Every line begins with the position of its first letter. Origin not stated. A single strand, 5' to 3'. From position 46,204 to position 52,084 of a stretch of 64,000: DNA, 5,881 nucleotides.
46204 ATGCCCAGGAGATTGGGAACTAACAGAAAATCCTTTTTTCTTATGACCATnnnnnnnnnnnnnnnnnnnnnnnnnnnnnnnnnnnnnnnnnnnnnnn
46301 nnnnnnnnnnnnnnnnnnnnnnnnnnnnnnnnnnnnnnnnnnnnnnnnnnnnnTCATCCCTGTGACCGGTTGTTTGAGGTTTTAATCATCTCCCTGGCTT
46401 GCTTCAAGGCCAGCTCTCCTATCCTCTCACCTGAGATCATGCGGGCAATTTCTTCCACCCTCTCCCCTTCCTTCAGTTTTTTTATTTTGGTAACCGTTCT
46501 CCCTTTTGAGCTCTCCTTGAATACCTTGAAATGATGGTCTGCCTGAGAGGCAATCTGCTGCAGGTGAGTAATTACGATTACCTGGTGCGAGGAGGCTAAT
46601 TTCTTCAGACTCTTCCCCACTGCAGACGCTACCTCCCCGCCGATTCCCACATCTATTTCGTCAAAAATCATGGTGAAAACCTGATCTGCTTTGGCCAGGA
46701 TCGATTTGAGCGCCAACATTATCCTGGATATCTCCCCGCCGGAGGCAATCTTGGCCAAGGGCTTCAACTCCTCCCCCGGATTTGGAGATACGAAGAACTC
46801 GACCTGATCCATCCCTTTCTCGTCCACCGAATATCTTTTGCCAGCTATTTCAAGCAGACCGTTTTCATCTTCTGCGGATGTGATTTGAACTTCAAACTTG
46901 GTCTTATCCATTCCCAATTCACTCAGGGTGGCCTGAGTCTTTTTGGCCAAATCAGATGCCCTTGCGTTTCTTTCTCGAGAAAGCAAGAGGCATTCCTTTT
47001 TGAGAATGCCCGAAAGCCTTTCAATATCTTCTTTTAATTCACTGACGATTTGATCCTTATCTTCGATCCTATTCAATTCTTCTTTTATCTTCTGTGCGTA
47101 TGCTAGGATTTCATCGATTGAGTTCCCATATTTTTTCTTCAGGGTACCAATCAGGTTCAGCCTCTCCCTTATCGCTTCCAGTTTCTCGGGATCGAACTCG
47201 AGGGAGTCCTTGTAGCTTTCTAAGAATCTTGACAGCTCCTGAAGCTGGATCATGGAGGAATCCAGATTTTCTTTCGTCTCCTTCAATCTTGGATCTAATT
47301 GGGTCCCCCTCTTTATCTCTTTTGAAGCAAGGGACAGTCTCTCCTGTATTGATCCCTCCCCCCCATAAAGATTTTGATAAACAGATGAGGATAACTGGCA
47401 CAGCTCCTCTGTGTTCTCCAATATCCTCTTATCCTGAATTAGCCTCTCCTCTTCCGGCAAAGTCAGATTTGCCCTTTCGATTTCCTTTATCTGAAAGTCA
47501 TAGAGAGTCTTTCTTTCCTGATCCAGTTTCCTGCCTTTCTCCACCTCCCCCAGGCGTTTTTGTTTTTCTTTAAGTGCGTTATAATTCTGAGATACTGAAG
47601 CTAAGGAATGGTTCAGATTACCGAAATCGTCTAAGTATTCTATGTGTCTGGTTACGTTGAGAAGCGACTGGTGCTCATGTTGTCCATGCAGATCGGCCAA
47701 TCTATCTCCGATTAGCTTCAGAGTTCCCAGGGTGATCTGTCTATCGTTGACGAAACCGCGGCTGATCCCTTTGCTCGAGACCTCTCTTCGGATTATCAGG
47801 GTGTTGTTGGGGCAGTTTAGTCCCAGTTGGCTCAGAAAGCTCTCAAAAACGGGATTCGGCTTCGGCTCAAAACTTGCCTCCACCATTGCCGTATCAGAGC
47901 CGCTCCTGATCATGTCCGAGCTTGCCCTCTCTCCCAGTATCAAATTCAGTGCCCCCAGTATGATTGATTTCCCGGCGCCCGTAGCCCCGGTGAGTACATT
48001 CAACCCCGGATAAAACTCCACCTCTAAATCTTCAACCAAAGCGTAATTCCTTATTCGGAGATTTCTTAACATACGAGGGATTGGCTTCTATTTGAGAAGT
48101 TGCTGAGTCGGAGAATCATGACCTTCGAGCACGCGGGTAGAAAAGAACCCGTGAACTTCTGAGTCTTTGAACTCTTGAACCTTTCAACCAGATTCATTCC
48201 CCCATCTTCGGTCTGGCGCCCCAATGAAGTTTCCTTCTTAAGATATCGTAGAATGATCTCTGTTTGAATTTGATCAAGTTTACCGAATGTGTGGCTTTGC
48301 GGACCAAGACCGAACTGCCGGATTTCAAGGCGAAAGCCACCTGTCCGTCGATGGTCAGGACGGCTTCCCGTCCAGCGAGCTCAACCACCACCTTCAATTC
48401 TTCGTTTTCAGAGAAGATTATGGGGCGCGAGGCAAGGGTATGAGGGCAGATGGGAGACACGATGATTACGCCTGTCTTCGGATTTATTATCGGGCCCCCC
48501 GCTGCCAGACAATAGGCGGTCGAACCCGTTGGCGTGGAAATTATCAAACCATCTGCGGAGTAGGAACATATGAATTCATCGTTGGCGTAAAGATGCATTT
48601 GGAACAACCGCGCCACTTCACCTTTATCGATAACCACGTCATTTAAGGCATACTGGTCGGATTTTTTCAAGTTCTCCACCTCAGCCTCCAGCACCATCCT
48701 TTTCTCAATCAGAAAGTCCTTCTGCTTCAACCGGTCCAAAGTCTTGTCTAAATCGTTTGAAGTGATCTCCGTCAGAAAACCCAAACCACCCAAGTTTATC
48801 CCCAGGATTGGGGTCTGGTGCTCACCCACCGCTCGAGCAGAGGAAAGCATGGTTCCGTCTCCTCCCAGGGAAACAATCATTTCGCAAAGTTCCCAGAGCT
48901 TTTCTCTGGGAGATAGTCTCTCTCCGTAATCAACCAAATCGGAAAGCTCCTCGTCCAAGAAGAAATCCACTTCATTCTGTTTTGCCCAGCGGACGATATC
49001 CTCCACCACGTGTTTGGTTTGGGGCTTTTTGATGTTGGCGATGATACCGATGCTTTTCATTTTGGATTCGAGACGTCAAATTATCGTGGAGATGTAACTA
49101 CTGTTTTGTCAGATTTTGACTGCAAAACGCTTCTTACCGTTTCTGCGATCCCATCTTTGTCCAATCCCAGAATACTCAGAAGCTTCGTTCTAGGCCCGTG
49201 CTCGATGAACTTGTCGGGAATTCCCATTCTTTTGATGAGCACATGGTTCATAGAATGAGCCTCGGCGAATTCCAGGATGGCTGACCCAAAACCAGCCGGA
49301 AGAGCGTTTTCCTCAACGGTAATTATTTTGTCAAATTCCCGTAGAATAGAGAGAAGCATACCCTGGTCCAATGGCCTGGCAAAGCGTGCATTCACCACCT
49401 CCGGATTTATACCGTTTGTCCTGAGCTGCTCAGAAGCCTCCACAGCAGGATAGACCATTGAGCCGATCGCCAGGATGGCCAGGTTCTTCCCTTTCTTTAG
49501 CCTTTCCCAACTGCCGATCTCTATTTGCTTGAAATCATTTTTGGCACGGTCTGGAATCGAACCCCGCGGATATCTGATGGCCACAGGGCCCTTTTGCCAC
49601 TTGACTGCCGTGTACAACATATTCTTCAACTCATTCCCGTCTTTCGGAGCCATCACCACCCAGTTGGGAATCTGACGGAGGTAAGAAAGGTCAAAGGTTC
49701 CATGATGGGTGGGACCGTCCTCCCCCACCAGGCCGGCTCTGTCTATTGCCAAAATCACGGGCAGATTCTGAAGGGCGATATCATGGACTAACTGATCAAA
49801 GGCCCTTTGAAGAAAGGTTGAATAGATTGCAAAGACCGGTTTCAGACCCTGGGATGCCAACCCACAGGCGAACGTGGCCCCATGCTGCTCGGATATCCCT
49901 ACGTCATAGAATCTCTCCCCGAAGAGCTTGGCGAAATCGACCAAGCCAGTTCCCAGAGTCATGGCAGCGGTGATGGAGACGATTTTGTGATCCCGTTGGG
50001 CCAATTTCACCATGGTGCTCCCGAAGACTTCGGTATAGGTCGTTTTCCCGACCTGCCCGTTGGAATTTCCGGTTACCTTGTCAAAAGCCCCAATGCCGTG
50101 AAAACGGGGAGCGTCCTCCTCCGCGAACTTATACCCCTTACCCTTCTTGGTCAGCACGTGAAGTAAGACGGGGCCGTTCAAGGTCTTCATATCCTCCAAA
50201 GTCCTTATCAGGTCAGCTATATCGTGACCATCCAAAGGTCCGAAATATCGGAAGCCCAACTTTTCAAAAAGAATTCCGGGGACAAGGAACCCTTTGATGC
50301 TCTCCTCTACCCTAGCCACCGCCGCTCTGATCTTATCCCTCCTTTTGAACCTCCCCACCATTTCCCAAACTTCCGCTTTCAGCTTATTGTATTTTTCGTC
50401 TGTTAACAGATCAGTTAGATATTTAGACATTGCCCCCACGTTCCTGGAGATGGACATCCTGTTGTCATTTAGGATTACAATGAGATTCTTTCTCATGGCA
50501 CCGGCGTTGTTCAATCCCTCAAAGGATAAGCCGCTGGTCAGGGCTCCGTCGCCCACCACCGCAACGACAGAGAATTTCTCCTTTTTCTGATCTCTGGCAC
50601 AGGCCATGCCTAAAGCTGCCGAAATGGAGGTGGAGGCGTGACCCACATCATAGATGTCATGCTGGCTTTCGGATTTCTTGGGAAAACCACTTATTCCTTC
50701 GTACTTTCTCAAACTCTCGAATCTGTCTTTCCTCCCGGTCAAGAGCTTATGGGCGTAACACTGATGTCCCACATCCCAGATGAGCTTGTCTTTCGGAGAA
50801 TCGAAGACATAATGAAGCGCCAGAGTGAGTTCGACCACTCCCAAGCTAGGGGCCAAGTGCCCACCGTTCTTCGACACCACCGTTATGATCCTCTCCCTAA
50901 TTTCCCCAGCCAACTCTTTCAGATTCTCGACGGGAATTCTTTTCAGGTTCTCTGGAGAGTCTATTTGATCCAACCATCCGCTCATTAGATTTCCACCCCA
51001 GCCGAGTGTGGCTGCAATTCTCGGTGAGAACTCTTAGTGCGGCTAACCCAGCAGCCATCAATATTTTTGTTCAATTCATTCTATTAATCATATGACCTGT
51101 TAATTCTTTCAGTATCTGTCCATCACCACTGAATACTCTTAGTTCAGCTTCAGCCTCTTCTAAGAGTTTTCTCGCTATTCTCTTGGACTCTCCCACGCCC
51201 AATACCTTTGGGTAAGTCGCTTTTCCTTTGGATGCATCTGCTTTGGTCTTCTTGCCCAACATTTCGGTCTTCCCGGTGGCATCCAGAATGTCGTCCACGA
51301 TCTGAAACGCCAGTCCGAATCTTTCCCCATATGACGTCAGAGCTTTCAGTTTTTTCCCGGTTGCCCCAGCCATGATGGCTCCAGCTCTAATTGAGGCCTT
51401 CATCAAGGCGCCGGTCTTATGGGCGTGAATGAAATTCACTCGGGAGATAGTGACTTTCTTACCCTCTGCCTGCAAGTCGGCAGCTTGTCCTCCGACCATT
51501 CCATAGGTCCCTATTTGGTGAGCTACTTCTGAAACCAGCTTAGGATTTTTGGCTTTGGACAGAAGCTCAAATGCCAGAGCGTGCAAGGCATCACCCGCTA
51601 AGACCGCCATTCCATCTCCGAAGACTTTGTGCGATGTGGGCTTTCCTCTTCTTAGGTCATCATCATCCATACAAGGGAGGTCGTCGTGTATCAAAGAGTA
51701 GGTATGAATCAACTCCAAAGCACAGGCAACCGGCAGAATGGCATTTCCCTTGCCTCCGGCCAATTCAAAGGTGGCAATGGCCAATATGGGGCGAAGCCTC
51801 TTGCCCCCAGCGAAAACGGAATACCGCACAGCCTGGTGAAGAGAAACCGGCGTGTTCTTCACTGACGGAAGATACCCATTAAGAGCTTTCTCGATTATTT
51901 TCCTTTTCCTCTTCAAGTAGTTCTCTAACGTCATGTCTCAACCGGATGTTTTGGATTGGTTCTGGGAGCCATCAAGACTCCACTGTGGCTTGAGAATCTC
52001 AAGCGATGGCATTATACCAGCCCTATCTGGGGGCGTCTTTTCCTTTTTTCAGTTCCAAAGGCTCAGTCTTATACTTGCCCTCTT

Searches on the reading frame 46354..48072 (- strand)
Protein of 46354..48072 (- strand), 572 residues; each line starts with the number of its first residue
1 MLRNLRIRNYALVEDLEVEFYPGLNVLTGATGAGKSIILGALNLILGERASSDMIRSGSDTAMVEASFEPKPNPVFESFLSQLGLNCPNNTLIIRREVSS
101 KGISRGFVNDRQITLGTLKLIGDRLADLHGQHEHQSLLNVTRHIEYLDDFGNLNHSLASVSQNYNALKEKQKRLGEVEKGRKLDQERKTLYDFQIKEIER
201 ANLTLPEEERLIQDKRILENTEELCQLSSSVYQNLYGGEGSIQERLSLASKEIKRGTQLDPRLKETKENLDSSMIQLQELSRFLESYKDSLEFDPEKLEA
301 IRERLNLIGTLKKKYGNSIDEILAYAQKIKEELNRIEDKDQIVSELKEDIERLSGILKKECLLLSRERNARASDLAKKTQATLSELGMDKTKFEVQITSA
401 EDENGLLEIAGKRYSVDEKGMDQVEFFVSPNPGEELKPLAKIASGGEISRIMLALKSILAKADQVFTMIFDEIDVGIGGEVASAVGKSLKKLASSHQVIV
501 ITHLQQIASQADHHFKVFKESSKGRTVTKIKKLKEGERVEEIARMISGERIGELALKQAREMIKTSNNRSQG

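Call 49: search_protein_families(library=pfam, max_evalue=1e-8, proteins=[window:46354-48072:-])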
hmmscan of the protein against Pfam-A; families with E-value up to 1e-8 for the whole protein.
window:46354-48072:- (572 aa): 3 families
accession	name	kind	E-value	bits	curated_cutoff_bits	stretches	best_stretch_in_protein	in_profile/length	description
PF02463.25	SMC_N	-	3.6e-18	66.2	40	1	2-522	2-216/220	RecF/RecN/SMC N terminal domain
PF13476.12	AAA_23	-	9.4e-13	49.7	27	1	5-216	2-177/201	AAA domain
PF13175.12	AAA_15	-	7.2e-11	42.8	32.1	1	1-505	1-371/374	AAA ATPase domain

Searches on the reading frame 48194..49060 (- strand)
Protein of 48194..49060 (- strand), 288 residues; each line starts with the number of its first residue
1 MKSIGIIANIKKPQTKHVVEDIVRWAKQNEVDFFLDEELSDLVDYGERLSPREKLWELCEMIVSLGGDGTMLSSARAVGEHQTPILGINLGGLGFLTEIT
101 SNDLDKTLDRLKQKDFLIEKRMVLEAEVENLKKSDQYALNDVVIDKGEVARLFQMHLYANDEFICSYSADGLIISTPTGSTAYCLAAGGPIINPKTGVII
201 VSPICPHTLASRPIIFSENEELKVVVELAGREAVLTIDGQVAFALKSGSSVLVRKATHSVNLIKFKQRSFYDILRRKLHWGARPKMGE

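Call 49: search_protein_families(library=pfam, max_evalue=1e-8, proteins=[window:48194-49060:-])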
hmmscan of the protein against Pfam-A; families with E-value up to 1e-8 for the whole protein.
window:48194-49060:- (288 aa): 2 families
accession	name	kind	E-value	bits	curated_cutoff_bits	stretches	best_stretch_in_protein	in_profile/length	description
PF20143.4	NAD_kinase_C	-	9.6e-37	126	23.7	1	139-264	1-125/126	ATP-NAD kinase C-terminal domain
PF01513.26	NAD_kinase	-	2.9e-20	73.3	25.5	1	4-115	1-129/130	ATP-NAD kinase N-terminal domain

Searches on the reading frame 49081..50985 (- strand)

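Call 49: search_protein_families(library=pfam, max_evalue=1e-8, proteins=[window:49081-50985:-])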
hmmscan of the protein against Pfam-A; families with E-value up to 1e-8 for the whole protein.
window:49081-50985:- (634 aa): 3 families
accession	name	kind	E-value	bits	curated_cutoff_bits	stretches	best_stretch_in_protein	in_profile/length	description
PF13292.11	DXP_synthase_N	-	1.6e-123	411.8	21.2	1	5-279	1-274/274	1-deoxy-D-xylulose-5-phosphate synthase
PF02779.29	Transket_pyr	-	1.9e-48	164.9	27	1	315-478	3-173/174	Transketolase, pyrimidine binding domain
PF02780.25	Transketolase_C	-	1.4e-27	96.5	25.9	1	491-613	1-124/124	Transketolase, C-terminal domain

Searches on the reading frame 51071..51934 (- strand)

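Call 49: search_protein_families(library=pfam, max_evalue=1e-8, proteins=[window:51071-51934:-])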
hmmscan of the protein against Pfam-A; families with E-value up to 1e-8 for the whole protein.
window:51071-51934:- (287 aa): 1 family
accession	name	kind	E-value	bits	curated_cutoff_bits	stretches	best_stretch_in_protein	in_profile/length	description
PF00348.22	polyprenyl_synt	-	1.3e-61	208.5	27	1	32-260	4-232/251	Polyprenyl synthetase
